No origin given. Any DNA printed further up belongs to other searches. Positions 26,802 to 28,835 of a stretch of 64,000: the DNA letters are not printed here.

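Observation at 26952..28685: Signal-anchored gamma-glutamyltranspeptidase retained in a minimal genome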

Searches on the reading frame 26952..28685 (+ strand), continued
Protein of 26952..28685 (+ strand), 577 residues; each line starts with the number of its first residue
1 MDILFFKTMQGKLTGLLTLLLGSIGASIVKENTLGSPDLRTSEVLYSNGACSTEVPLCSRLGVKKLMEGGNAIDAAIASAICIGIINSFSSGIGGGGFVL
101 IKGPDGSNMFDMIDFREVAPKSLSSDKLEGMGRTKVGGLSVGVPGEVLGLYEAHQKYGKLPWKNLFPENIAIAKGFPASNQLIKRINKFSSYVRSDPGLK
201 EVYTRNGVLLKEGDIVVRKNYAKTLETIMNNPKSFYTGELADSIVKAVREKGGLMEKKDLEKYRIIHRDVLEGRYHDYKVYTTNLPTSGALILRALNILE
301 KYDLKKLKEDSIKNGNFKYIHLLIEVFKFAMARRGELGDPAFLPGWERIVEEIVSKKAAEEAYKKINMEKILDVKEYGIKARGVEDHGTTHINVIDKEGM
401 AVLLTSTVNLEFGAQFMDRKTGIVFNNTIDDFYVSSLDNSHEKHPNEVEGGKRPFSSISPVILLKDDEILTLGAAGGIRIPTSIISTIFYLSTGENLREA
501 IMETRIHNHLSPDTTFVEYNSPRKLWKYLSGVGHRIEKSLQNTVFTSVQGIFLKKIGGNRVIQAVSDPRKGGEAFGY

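Call 5: find_homologous_proteins(query=window:26952-28685:+, max_evalue=1e-10)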
Query window:26952-28685:+ (577 aa): 5244 proteins with E <= 1e-10 among 8000 candidates; the best 120 are listed.
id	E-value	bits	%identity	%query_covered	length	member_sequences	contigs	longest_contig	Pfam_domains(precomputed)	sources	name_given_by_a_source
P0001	1.4e-276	937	75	94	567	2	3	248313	PF01019.28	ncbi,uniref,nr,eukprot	ncbi:putative gamma-glutamyltransferase [Encephalitozoon hellem ATCC 50504]|uniref:Glutathione hydro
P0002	1.1e-273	927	72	99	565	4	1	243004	PF01019.28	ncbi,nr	ncbi:gamma-glutamyltranspeptidase [Encephalitozoon cuniculi]|nr:gamma-glutamyltranspeptidase [Enceph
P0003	2.6e-265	899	76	89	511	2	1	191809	PF01019.28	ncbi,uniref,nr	ncbi:gamma glutamyltranspeptidase [Encephalitozoon romaleae SJ-2008]|uniref:Gamma glutamyltranspepti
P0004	1.6e-259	880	70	97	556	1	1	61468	PF01019.28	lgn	-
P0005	2.2e-246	837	66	99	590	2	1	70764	PF01019.28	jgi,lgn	-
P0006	4.6e-246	836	68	94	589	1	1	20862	PF01019.28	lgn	-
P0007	3.2e-245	833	66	98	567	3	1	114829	PF01019.28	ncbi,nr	ncbi:putative gamma-glutamyltransferase [Ordospora colligata]|nr:putative gamma-glutamyltransferase 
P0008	1.6e-241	821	68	94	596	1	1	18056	PF01019.28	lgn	-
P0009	2.3e-240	817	66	94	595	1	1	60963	PF01019.28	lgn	-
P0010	3.3e-210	718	60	94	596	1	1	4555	PF01019.28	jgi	jgi:gamma-glutamyltranspeptidase / glutathione hydrolase / leukotriene-C4 hydrolase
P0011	2.1e-205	702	58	92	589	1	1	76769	PF01019.28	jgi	jgi:gamma-glutamyltranspeptidase / glutathione hydrolase / leukotriene-C4 hydrolase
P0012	3.9e-191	655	55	93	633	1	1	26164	PF01019.28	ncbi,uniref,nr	ncbi:Glutathione hydrolase proenzyme 2 [Astathelohania contejeani]|uniref:Glutathione hydrolase n=1 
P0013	8.6e-191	654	55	94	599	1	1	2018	PF01019.28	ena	-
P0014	6.3e-189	647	54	94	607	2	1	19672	PF01019.28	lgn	-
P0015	3.4e-188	645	55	92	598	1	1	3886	PF01019.28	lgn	-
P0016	3.9e-186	638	53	93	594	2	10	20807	PF01019.28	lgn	-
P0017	1.1e-183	630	56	93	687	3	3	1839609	PF01019.28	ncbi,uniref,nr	ncbi:gamma-glutamyltransferase [Hamiltosporidium tvaerminnensis]|uniref:Glutathione hydrolase n=1 Ta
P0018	1.0e-182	627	55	90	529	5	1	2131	PF01019.28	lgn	-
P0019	2.5e-181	622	55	49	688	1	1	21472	PF01019.28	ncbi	ncbi:hypothetical protein COBT_000491 [Conglomerata obtusa]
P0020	4.2e-181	622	54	93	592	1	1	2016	PF01019.28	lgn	-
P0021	4.6e-180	618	54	92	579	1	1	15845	PF01019.28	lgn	-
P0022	8.6e-180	617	52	95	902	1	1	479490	PF01019.28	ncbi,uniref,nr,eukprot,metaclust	ncbi:gamma-glutamyltransferase [Edhazardia aedis USNM 41457]|uniref:Glutathione hydrolase n=1 Tax=Ed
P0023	1.7e-178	613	52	93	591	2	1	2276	PF01019.28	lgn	-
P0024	6.1e-175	601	52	92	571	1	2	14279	PF01019.28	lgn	-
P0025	1.0e-174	600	52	93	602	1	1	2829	PF01019.28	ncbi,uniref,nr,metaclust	ncbi:Gamma-glutamyltranspeptidase [Spraguea lophii 42_110]|uniref:Glutathione hydrolase n=1 Tax=Spra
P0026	2.3e-172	593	50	98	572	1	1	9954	PF01019.28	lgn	-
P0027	1.7e-171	590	51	95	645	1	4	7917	PF01019.28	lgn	-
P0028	8.3e-171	588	51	92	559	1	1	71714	PF01019.28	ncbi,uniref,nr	ncbi:Gamma-glutamyltransferase [Trachipleistophora hominis]|uniref:Glutathione hydrolase n=1 Tax=Tra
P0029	5.6e-169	582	50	91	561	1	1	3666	PF01019.28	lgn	-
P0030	3.3e-168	579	49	92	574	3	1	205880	PF01019.28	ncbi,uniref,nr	ncbi:gamma-glutamyltransferase [Vavraia culicis subsp. floridensis]|uniref:Glutathione hydrolase n=1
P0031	4.4e-168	579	49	96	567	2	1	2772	PF01019.28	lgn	-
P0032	6.5e-168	578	51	93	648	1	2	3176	PF01019.28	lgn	-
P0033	5.2e-167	575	50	95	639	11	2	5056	PF01019.28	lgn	-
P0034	6.0e-167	575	50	92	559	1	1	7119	PF01019.28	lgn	-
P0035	1.5e-166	574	50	93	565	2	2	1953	PF01019.28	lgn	-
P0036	2.9e-166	573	50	92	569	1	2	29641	PF01019.28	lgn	-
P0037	1.7e-165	570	49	92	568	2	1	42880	PF01019.28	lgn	-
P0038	1.1e-164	567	49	91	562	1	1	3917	PF01019.28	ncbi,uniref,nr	ncbi:Gamma-glutamyltransferase [Pseudoloma neurophilia]|uniref:Glutathione hydrolase n=1 Tax=Pseudol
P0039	1.3e-164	567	49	95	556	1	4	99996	PF01019.28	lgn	-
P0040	9.7e-164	564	48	93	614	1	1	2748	PF01019.28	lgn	-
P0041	1.6e-163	563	50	92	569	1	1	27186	PF01019.28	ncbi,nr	ncbi:Glutathione hydrolase proenzyme 1 [Dictyocoela muelleri]|nr:Glutathione hydrolase proenzyme 1 [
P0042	2.0e-163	563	47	98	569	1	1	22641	PF01019.28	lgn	-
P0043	6.2e-163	562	49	92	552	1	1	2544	PF01019.28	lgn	-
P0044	8.6e-163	561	49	92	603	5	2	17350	PF01019.28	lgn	-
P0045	1.7e-162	560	49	92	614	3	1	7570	PF01019.28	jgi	jgi:gamma-glutamyltranspeptidase / glutathione hydrolase / leukotriene-C4 hydrolase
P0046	4.2e-160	552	50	92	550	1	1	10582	PF01019.28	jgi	jgi:gamma-glutamyltranspeptidase / glutathione hydrolase / leukotriene-C4 hydrolase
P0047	1.7e-159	550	48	92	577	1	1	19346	PF01019.28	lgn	-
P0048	7.7e-159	548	47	91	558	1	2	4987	PF01019.28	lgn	-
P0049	9.1e-159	548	47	91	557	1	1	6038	PF01019.28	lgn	-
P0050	6.8e-158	545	47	92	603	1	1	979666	PF01019.28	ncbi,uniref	ncbi:gamma-glutamyltranspeptidase [Vairimorpha necatrix]|uniref:Glutathione hydrolase n=1 Tax=Vairim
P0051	7.6e-158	545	48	92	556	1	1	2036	PF01019.28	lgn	-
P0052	9.5e-157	541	48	92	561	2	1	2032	PF01019.28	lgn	-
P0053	1.3e-156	541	48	91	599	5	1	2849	PF01019.28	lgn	-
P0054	2.1e-156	540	47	93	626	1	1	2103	PF01019.28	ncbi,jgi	jgi:gamma-glutamyltranspeptidase/glutathione hydrolase/leukotriene-C4 hydrolase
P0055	9.9e-155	534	46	93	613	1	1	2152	PF01019.28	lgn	-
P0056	2.5e-153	530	48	92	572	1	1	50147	PF01019.28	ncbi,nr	ncbi:gamma-glutamyltranspeptidase / glutathione hydrolase / leukotriene-C4 hydrolase [Pancytospora e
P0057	7.0e-153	528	48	92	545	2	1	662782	PF01019.28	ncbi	ncbi:hypothetical protein GINT2_000387 [Glugoides intestinalis]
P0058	7.4e-153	528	47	93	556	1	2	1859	PF01019.28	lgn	-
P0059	8.3e-153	528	47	91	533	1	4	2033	PF01019.28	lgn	-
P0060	2.3e-152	527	47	93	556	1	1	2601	PF01019.28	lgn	-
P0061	4.2e-152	526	48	94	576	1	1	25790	PF01019.28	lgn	-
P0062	9.6e-151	521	46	93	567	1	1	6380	PF01019.28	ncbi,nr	ncbi:gamma-glutamyltranspeptidase / glutathione hydrolase / leukotriene-C4 hydrolase [Enteropsectra 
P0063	6.4e-149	515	47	93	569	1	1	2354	PF01019.28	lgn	-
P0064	4.3e-148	513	46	92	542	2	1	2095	PF01019.28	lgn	-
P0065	1.2e-144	501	46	92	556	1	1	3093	PF01019.28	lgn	-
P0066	1.3e-144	501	46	92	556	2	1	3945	PF01019.28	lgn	-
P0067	7.5e-141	489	45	93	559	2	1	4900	PF01019.28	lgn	-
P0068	7.9e-140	485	44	94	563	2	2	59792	PF01019.28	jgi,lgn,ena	-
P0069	1.5e-135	471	45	92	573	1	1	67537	PF01019.28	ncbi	ncbi:hypothetical protein NUSPORA_00356 [Nucleospora cyclopteri]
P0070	7.0e-135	469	44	93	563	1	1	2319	PF01019.28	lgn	-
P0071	4.0e-134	466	43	93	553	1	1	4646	PF01019.28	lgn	-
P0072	7.3e-134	466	44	92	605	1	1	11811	PF01019.28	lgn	-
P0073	4.9e-130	453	51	76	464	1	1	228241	PF01019.28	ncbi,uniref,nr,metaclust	ncbi:gamma-glutamyltransferase [Vittaforma corneae ATCC 50505]|uniref:Gamma-glutamyltransferase n=1 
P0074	6.1e-128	446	40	91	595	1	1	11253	PF01019.28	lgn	-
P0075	1.9e-126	441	42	91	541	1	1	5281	PF01019.28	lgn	-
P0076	3.8e-124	434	44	92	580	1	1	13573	PF01019.28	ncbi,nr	ncbi:Glutathione hydrolase proenzyme 2 [Cucumispora dikerogammari]|nr:Glutathione hydrolase proenzym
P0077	1.6e-119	418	51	63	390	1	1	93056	PF01019.28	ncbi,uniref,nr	ncbi:uncharacterized protein [Maniola hyperantus]|uniref:uncharacterized protein n=1 Tax=Aphantopus 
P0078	1.0e-115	406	41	97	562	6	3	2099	PF01019.28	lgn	-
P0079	1.0e-112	396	39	99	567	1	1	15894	PF01019.28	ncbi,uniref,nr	ncbi:hypothetical protein BGW38_006002 [Lunasporangiospora selenospora]|uniref:Glutathione hydrolase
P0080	5.1e-111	390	40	92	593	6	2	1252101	PF01019.28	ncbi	ncbi:hypothetical protein VKS41_003946 [Umbelopsis sp. WA50703]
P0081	1.4e-110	389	42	93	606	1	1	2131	PF01019.28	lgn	-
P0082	2.2e-110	388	38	98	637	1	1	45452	PF01019.28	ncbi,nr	ncbi:hypothetical protein BG004_004315 [Podila humilis]|nr:hypothetical protein BG004_004315 [Podila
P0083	1.4e-109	385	39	100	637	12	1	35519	PF01019.28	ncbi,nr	ncbi:hypothetical protein BGZ81_006093 [Podila clonocystis]|nr:hypothetical protein BGZ81_006093 [Po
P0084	1.9e-109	385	39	100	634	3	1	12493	PF01019.28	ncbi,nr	ncbi:hypothetical protein CPB97_000409 [Podila verticillata]|nr:hypothetical protein CPB97_000409 [P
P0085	2.8e-109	384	41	92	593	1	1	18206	PF01019.28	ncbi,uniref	ncbi:hypothetical protein K7432_006396 [Basidiobolus ranarum]|uniref:Glutathione hydrolase n=1 Tax=B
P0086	1.2e-108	382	40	100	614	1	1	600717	PF01019.28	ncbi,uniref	ncbi:uncharacterized protein VTP21DRAFT_5274 [Calcarisporiella thermophila]|uniref:uncharacterized p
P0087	1.3e-108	382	39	97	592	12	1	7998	PF01019.28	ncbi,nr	ncbi:hypothetical protein G6F62_003306 [Rhizopus arrhizus]|nr:hypothetical protein G6F62_003306 [Rhi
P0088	1.4e-108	382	38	92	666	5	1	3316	PF01019.28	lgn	-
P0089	3.8e-108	381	40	92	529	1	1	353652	PF01019.28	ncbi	ncbi:gamma-glutamyltranspeptidase, partial [Zopfochytrium polystomum]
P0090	5.3e-108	380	40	92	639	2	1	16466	PF01019.28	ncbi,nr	ncbi:hypothetical protein EC968_007680 [Mortierella alpina]|nr:hypothetical protein EC968_007680 [Mo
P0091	5.7e-108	380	40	92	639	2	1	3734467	PF01019.28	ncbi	ncbi:unnamed protein product [Mortierella alpina]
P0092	6.3e-108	380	40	92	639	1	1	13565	PF01019.28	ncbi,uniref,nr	ncbi:hypothetical protein KVV02_005616 [Mortierella alpina]|uniref:Glutathione hydrolase n=1 Tax=Mor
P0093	8.9e-108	379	39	98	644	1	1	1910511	PF01019.28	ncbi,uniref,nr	ncbi:gamma-glutamyltranspeptidase / glutathione hydrolase / leukotriene-C4 hydrolase [Entomortierell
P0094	2.0e-107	378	39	100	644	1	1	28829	PF01019.28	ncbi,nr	ncbi:hypothetical protein BGX28_006581 [Mortierella sp. GBA30]|nr:hypothetical protein BGX28_006581 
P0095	2.2e-107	378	40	92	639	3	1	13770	PF01019.28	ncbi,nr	ncbi:hypothetical protein BGZ72_010347 [Mortierella alpina]|nr:hypothetical protein BGZ72_010347 [Mo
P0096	2.3e-107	378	40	92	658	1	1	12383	PF01019.28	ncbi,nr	ncbi:hypothetical protein BG004_007996 [Podila humilis]|nr:hypothetical protein BG004_007996 [Podila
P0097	2.7e-107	378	39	93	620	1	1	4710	PF01019.28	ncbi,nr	ncbi:hypothetical protein EV175_004512 [Coemansia sp. RSA 1933]|nr:hypothetical protein EV175_004512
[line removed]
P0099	8.4e-107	376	40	93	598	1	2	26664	PF01019.28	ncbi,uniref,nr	ncbi:19490_t:CDS:10 [Funneliformis geosporum]|uniref:Glutathione hydrolase n=1 Tax=Funneliformis geo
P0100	9.1e-107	376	40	97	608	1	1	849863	PF01019.28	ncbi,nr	ncbi:gamma-glutamyltranspeptidase [Paraphysoderma sedebokerense]|nr:gamma-glutamyltranspeptidase [Pa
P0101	1.6e-106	375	42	86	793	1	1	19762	PF01019.28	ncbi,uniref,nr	ncbi:9677_t:CDS:10 [Dentiscutata erythropus]|uniref:Glutathione hydrolase n=1 Tax=Dentiscutata eryth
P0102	1.7e-106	375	40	92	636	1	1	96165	PF01019.28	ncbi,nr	ncbi:hypothetical protein FBU30_008425 [Linnemannia zychae]|nr:hypothetical protein FBU30_008425 [Li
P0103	1.8e-106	375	40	92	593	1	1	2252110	PF01019.28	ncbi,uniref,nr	ncbi:gamma-glutamyltranspeptidase [Mycotypha africana]|uniref:gamma-glutamyltranspeptidase n=1 Tax=M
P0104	1.9e-106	375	41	92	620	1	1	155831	PF01019.28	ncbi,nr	ncbi:gamma-glutamyltranspeptidase [Panus rudis PR-1116 ss-1]|nr:gamma-glutamyltranspeptidase [Panus 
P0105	2.7e-106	375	40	92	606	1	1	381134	PF01019.28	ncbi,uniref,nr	ncbi:gamma-glutamyltranspeptidase [Gymnopilus junonius]|uniref:Glutathione hydrolase n=1 Tax=Gymnopi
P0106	2.7e-106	375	41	92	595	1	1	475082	PF01019.28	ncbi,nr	ncbi:gamma-glutamyltranspeptidase [Syncephalis fuscata]|nr:gamma-glutamyltranspeptidase [Syncephalis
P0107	2.9e-106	375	38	98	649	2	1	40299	PF01019.28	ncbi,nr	ncbi:hypothetical protein BGZ98_001590 [Dissophora globulifera]|nr:hypothetical protein BGZ98_001590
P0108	5.9e-106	373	41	92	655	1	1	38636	PF01019.28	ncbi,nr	ncbi:hypothetical protein K502DRAFT_325737 [Neoconidiobolus thromboides FSU 785]|nr:hypothetical pro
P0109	6.1e-106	373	38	99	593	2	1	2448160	PF01019.28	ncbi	ncbi:hypothetical protein Unana1_01336 [Umbelopsis nana]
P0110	2.9e-105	371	37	98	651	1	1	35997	PF01019.28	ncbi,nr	ncbi:hypothetical protein BGZ83_006517 [Gryganskiella cystojenkinii]|nr:hypothetical protein BGZ83_0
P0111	3.2e-105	371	39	92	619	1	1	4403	PF01019.28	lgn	-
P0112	3.9e-105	371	39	97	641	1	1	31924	PF01019.28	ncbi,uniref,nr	ncbi:8218_t:CDS:10 [Paraglomus occultum]|uniref:Glutathione hydrolase n=1 Tax=Paraglomus occultum Ta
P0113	6.6e-105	370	38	98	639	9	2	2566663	PF01019.28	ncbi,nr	ncbi:hypothetical protein BGZ59_007145 [Podila verticillata]|nr:hypothetical protein BGZ59_007145 [P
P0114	7.1e-105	370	39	98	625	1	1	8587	PF01019.28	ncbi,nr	ncbi:hypothetical protein BGZ94_001416 [Podila epigama]|nr:hypothetical protein BGZ94_001416 [Podila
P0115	7.4e-105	370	40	95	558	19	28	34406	PF01019.28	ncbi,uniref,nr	ncbi:hypothetical protein G6F57_006456 [Rhizopus arrhizus]|uniref:Glutathione hydrolase n=1 Tax=Rhiz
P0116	9.3e-105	370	39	93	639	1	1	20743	PF01019.28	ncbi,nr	ncbi:gamma-glutamyltranspeptidase-domain-containing protein [Chytriomyces sp. MP71]|nr:gamma-glutamy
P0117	9.6e-105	369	39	92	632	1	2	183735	PF01019.28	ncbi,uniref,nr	ncbi:gamma-glutamyltranspeptidase [Gamsiella multidivaricata]|uniref:gamma-glutamyltranspeptidase n=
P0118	1.1e-104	369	39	90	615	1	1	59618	PF01019.28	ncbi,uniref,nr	ncbi:hypothetical protein H0H81_011359 [Sphagnurus paluster]|uniref:Glutathione hydrolase n=1 Tax=Sp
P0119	2.2e-104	368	39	92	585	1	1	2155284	PF01019.28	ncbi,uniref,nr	ncbi:gamma-glutamyltranspeptidase [Fimicolochytrium jonesii]|uniref:gamma-glutamyltranspeptidase n=1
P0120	2.7e-104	368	38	100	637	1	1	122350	PF01019.28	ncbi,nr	ncbi:hypothetical protein BGZ47_000645 [Haplosporangium gracile]|nr:hypothetical protein BGZ47_00064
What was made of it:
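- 26976..28685 (+): GGT coding sequence from the conserved ATG (569 aa plus stop). 72-76% identity to Encephalitozoon GGTs (call 5).
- On Horizontally transferred gene: The gene is present in more than 20 named microsporidian genera (call 5).
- No hit named as bacterial is in the best 120 hits (call 5; some hits are unnamed).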

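Call 7: find_encoding_contigs(protein=window:26952-28685:+, flank=3000, max_places=3)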
Protein window:26952-28685:+ (577 aa): no gene with exactly this product is on record in the collection.
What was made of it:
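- Tried and rejected: An exact-sequence look-up of the window protein found nothing (call 7), so the source species could not be named.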

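Call 24: find_encoding_contigs(protein=P0002, flank=6000, max_places=2)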
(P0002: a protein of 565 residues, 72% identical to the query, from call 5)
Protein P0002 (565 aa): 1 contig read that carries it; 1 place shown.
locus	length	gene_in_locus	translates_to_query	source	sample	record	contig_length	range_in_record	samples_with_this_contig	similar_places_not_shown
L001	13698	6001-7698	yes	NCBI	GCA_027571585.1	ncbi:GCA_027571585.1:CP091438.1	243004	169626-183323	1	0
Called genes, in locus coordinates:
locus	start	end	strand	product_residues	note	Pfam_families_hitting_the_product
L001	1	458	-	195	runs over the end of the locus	PF03134:TB2_DP1_HVA22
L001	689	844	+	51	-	-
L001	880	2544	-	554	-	PF09818:ABC_ATPase (faint), PF00005:ABC_tran, PF02463:SMC_N (faint), PF05729:NACHT (faint), PF13304:AAA_21 (faint), PF13401:AAA_22 (faint), PF12848:ABC_tran_Xtn, PF00005:ABC_tran, +1 more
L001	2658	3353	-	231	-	-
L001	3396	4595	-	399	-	PF26466:DNA_primase_lrg_N, PF04104:DNA_primase_lrg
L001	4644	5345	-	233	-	-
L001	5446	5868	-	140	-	PF01125:BUD31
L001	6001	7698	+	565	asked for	PF01019:G_glu_transpept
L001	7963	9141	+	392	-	PF01148:CTP_transf_1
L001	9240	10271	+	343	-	-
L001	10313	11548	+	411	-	PF00270:DEAD, PF04851:ResIII, PF00271:Helicase_C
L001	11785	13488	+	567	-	PF00149:Metallophos, PF12850:Metallophos_2 (faint), PF04152:Mre11_DNA_bind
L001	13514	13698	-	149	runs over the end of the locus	-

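Call 25: find_encoding_contigs(protein=P0001, flank=6000, max_places=2)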
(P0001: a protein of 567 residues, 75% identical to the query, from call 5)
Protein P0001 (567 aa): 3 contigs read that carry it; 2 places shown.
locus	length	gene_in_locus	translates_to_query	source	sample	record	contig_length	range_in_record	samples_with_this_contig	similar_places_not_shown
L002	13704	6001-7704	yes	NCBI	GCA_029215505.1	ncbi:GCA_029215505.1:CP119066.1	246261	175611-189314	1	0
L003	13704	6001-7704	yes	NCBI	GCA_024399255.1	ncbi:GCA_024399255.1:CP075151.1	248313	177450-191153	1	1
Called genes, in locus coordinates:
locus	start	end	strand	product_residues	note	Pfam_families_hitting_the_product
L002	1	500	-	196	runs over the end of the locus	PF03134:TB2_DP1_HVA22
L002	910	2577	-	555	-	PF00005:ABC_tran (weak), PF02463:SMC_N (faint), PF13304:AAA_21 (faint), PF13401:AAA_22 (faint), PF13555:AAA_29 (faint), PF00005:ABC_tran, PF12848:ABC_tran_Xtn, PF00005:ABC_tran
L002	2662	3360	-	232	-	-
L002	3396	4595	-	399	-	PF26466:DNA_primase_lrg_N, PF04104:DNA_primase_lrg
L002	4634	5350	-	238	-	-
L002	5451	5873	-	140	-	PF01125:BUD31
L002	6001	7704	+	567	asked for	PF01019:G_glu_transpept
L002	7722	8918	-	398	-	PF00443:UCH, PF13423:UCH_1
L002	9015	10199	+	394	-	PF01148:CTP_transf_1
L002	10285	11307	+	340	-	-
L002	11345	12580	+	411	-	PF00270:DEAD, PF04851:ResIII, PF00271:Helicase_C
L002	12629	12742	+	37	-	-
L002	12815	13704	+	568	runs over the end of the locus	PF00149:Metallophos, PF12850:Metallophos_2 (weak), PF04152:Mre11_DNA_bind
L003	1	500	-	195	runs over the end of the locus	PF03134:TB2_DP1_HVA22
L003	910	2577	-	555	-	PF00005:ABC_tran (weak), PF02463:SMC_N (faint), PF13304:AAA_21 (faint), PF13401:AAA_22 (faint), PF13555:AAA_29 (faint), PF00005:ABC_tran, PF12848:ABC_tran_Xtn, PF00005:ABC_tran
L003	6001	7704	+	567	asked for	PF01019:G_glu_transpept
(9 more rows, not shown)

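Call 26: find_encoding_contigs(protein=P0007, flank=6000, max_places=1)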
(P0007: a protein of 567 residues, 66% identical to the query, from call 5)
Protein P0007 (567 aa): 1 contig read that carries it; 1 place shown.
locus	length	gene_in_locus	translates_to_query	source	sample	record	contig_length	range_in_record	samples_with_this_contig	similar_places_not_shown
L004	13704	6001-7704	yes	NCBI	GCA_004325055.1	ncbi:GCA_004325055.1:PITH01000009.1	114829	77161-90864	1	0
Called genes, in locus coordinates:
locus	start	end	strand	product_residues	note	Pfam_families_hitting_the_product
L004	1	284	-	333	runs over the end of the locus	PF00702:Hydrolase, PF13419:HAD_2 (weak)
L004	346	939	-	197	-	PF03134:TB2_DP1_HVA22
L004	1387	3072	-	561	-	PF02463:SMC_N (faint), PF03193:RsgA_GTPase (faint), PF09818:ABC_ATPase (faint), PF13304:AAA_21 (faint), PF13401:AAA_22 (faint), PF00005:ABC_tran, PF12848:ABC_tran_Xtn, PF00005:ABC_tran, +1 more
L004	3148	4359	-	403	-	PF26466:DNA_primase_lrg_N, PF04104:DNA_primase_lrg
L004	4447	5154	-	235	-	-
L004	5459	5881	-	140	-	PF01125:BUD31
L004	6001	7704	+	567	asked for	PF01019:G_glu_transpept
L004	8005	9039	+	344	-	-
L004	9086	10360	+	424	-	PF00270:DEAD, PF04851:ResIII, PF00271:Helicase_C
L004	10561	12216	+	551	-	PF00149:Metallophos, PF12850:Metallophos_2 (faint), PF04152:Mre11_DNA_bind (weak)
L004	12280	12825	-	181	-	-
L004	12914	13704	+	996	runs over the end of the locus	PF10296:MMM1 (faint), PF26547:PDZD8_N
